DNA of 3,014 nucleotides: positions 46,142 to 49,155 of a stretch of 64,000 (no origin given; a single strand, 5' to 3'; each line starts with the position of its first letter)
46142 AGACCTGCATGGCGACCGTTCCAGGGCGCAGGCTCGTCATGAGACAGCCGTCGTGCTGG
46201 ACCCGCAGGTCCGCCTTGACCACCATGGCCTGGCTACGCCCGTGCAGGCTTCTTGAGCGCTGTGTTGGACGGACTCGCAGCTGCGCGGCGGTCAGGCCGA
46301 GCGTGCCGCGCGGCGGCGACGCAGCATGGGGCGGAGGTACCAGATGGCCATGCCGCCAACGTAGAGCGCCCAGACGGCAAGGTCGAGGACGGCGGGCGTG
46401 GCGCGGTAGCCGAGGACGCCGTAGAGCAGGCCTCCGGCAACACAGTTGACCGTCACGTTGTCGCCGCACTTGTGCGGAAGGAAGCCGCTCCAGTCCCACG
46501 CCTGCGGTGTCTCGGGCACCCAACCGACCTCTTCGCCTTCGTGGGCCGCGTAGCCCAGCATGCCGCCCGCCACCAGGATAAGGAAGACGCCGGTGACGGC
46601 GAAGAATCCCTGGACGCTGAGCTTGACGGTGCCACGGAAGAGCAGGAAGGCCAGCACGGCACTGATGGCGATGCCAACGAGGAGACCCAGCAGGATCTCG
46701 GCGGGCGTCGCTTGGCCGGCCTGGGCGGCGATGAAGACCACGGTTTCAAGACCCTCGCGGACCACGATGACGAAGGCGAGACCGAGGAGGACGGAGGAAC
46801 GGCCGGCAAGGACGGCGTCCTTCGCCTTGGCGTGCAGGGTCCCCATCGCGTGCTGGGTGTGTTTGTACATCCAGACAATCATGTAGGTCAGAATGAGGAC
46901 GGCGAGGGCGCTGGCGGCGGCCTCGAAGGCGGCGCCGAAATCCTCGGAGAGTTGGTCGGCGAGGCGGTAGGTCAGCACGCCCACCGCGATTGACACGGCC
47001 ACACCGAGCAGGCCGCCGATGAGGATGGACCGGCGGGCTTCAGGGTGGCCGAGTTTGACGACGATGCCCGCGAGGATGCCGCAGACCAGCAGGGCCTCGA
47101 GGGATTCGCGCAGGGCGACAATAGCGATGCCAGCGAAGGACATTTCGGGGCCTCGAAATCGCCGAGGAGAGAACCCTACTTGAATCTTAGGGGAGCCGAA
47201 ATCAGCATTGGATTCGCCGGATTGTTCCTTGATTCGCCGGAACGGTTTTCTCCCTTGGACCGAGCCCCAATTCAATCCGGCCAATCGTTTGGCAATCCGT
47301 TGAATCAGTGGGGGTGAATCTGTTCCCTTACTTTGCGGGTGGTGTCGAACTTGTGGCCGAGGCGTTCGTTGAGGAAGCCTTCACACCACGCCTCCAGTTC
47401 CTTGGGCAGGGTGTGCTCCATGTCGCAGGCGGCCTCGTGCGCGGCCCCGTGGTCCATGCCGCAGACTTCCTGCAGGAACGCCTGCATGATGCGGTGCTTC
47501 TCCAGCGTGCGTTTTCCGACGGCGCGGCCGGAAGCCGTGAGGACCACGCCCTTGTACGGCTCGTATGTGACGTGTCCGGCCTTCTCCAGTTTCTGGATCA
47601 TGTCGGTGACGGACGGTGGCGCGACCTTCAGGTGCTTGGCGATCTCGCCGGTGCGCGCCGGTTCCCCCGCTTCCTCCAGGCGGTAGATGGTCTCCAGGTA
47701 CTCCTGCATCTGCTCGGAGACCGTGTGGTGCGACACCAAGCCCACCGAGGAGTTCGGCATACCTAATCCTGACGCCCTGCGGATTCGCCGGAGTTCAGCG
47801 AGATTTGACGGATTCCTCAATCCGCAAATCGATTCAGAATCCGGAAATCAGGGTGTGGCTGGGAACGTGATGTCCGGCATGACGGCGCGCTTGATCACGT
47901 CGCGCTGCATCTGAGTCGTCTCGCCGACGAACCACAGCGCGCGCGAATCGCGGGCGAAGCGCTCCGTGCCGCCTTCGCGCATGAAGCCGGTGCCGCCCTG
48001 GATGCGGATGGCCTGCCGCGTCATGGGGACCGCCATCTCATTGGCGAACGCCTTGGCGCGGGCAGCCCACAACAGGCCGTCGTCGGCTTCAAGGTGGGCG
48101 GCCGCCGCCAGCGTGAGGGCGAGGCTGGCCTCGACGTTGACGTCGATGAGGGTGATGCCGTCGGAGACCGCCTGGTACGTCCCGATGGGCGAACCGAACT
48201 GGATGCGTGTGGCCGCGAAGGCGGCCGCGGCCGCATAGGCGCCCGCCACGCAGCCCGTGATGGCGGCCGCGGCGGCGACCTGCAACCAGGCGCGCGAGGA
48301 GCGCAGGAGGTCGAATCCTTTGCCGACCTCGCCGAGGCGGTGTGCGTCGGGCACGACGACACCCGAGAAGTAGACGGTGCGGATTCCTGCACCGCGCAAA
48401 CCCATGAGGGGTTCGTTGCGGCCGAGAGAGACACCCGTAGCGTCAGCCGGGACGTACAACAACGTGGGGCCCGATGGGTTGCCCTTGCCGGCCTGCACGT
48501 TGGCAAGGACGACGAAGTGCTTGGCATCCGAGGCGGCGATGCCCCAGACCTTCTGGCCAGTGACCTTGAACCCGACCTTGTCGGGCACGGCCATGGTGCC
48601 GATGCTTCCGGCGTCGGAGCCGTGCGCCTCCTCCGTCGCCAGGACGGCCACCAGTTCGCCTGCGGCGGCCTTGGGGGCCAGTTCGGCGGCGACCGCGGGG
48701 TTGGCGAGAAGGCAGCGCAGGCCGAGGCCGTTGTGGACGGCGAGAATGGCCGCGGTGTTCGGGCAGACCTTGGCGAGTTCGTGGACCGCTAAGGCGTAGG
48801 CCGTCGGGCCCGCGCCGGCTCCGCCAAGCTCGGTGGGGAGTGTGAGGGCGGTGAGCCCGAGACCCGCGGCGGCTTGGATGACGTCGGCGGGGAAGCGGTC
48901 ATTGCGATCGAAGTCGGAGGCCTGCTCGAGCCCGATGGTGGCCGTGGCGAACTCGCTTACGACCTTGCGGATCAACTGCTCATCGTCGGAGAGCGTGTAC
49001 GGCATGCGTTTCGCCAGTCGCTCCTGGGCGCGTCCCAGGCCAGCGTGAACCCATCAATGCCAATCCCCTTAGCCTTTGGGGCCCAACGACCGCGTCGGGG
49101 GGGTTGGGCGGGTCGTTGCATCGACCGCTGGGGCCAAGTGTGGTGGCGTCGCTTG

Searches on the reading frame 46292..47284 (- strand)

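Call 55: search_protein_families(library=pfam, proteins=[window:46292-47284:-], max_evalue=0.0001)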
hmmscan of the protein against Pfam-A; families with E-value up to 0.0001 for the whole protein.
window:46292-47284:- (330 aa): 1 family
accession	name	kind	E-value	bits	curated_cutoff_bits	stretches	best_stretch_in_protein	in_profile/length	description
PF03239.20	FTR1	-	1.2e-40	140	25.3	1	52-308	3-262/284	Iron permease FTR1 family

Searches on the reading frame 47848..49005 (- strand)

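Call 55: search_protein_families(library=pfam, proteins=[window:47848-49005:-], max_evalue=0.0001)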
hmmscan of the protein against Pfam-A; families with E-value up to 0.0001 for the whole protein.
window:47848-49005:- (385 aa): 4 families
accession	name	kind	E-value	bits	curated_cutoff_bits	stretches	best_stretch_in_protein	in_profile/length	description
PF02771.21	Acyl-CoA_dh_N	-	2.4e-21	76.6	22.9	1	6-117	1-113/113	Acyl-CoA dehydrogenase, N-terminal domain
PF00441.29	Acyl-CoA_dh_1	-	5.8e-20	72.4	22.4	1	228-375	1-149/150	Acyl-CoA dehydrogenase, C-terminal domain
PF02770.24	Acyl-CoA_dh_M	-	7.4e-16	58.6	33.3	1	121-216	2-97/97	Acyl-CoA dehydrogenase, middle domain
PF08028.16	Acyl-CoA_dh_2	-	1.5e-05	25.7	22.7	1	245-356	3-125/134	Acyl-CoA dehydrogenase, C-terminal domain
